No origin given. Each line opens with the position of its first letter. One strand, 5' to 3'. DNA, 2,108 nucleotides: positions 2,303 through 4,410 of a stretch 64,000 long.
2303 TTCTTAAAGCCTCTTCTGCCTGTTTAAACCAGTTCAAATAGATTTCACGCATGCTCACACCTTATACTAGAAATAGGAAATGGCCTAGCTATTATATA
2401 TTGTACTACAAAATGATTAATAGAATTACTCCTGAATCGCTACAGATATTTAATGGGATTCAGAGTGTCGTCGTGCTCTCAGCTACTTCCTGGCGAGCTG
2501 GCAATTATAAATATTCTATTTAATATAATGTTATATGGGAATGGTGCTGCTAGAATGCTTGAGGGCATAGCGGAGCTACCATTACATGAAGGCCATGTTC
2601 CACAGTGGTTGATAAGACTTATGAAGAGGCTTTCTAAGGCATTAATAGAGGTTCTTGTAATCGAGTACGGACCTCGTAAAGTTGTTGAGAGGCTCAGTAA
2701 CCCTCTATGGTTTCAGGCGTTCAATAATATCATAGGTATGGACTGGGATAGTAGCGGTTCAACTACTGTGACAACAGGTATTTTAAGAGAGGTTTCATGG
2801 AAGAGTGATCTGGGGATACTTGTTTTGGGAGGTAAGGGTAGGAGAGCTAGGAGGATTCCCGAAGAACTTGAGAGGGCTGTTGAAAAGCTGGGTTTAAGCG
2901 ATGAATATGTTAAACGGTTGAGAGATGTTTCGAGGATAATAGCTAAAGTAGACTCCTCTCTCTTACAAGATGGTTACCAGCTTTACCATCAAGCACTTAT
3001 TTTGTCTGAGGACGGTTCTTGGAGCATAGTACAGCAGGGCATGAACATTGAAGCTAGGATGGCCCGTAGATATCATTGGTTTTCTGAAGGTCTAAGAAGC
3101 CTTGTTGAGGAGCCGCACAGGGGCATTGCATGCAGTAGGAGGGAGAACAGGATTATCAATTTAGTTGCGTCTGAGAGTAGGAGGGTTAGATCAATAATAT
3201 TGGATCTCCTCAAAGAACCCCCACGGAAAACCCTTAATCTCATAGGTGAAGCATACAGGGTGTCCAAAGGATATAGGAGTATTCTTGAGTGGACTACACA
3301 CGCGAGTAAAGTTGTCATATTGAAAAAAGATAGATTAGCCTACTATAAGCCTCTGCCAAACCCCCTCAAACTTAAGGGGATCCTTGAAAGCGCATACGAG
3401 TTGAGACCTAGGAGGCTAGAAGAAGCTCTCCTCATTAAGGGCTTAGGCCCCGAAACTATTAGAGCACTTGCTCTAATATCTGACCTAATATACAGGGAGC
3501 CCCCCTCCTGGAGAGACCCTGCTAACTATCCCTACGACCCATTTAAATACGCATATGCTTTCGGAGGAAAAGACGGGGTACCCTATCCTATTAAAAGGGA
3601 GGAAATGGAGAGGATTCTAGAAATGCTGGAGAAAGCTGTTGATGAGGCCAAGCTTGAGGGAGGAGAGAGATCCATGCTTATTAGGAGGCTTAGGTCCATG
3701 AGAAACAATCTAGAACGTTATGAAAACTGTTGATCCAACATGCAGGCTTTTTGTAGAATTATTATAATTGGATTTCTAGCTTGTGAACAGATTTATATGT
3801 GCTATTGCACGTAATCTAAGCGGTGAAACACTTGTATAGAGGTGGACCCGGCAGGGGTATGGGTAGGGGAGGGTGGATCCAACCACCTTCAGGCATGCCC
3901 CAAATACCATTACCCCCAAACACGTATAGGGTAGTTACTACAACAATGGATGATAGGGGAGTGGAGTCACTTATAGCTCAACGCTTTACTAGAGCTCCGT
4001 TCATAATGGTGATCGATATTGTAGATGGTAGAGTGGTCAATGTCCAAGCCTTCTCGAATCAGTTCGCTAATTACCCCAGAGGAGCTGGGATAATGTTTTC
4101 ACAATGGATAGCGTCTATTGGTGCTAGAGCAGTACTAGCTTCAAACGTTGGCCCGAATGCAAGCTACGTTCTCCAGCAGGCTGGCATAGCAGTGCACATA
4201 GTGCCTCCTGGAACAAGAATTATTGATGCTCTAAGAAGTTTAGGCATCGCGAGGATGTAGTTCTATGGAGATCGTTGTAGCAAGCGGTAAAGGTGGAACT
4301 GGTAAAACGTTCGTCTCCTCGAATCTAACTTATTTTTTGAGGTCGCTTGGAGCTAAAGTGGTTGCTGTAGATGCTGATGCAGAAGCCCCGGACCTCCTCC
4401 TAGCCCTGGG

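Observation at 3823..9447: Compact Fe-S / sulfur-trafficking neighbourhood: NifX-like protein, two ferredoxin-containing MinD/Mrp ATPases, TusA-like protein, IscU, IscS and SufS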

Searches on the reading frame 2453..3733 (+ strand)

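Call 3: search_protein_families(library=pfam, proteins=[window:2453-3733:+], max_evalue=0.01)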
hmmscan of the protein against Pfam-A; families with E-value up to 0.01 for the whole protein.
window:2453-3733:+ (426 aa): 1 family
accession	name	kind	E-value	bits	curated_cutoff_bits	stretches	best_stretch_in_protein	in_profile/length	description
PF05559.16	DUF763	-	1.7e-125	418.9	35.5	1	38-380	1-319/319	Protein of unknown function (DUF763)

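Call 4: search_protein_families(library=ncbifam, proteins=[window:2453-3733:+], max_evalue=0.01)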
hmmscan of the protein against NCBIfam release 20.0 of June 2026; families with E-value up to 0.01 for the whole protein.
window:2453-3733:+ (426 aa): 0 families

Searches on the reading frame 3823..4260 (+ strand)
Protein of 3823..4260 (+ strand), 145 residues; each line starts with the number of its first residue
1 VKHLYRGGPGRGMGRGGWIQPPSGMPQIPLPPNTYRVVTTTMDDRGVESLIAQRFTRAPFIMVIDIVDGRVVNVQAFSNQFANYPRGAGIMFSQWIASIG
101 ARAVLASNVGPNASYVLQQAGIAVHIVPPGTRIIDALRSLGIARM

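Call 3: search_protein_families(library=pfam, proteins=[window:3823-4260:+], max_evalue=0.01)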
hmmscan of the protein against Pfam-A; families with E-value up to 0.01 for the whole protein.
window:3823-4260:+ (145 aa): 1 family
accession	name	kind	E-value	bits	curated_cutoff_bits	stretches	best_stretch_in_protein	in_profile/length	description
PF02579.22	Nitro_FeMo-Co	-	2.7e-14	53.7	26.3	1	48-139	2-91/94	Dinitrogenase iron-molybdenum cofactor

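Call 4: search_protein_families(library=ncbifam, proteins=[window:3823-4260:+], max_evalue=0.01)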
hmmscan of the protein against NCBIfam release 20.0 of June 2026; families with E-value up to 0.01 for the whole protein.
window:3823-4260:+ (145 aa): 1 family
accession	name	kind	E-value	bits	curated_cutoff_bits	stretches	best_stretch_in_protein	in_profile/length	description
NF041136.1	MrpORP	equivalog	0.00068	19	450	1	50-126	275-346/365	iron-sulfur cluster carrier protein MrpORP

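Call 30: search_solved_structures(query=window:3859-4260:+, max_evalue=0.01, show_alignments=2)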
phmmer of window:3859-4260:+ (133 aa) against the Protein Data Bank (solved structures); distinct sequences matched with E-value up to 0.01: 6.
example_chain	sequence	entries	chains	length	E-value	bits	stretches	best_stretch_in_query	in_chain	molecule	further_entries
1eo1_A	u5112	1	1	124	1.7e-12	50.8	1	36-123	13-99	HYPOTHETICAL PROTEIN MTH1175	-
1rdu_A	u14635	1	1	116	1.2e-07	35.1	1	33-119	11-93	conserved hypothetical protein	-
2wfb_A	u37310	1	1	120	4.1e-07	33.4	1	26-115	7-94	PUTATIVE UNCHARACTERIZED PROTEIN ORP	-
2yx6_A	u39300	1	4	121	2.4e-05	27.7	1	24-126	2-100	Hypothetical protein PH0822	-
1o13_A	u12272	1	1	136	0.0078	19.6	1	28-113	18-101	probable NifB protein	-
1t3v_A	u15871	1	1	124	0.0088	19.4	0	29-113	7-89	conserved hypothetical protein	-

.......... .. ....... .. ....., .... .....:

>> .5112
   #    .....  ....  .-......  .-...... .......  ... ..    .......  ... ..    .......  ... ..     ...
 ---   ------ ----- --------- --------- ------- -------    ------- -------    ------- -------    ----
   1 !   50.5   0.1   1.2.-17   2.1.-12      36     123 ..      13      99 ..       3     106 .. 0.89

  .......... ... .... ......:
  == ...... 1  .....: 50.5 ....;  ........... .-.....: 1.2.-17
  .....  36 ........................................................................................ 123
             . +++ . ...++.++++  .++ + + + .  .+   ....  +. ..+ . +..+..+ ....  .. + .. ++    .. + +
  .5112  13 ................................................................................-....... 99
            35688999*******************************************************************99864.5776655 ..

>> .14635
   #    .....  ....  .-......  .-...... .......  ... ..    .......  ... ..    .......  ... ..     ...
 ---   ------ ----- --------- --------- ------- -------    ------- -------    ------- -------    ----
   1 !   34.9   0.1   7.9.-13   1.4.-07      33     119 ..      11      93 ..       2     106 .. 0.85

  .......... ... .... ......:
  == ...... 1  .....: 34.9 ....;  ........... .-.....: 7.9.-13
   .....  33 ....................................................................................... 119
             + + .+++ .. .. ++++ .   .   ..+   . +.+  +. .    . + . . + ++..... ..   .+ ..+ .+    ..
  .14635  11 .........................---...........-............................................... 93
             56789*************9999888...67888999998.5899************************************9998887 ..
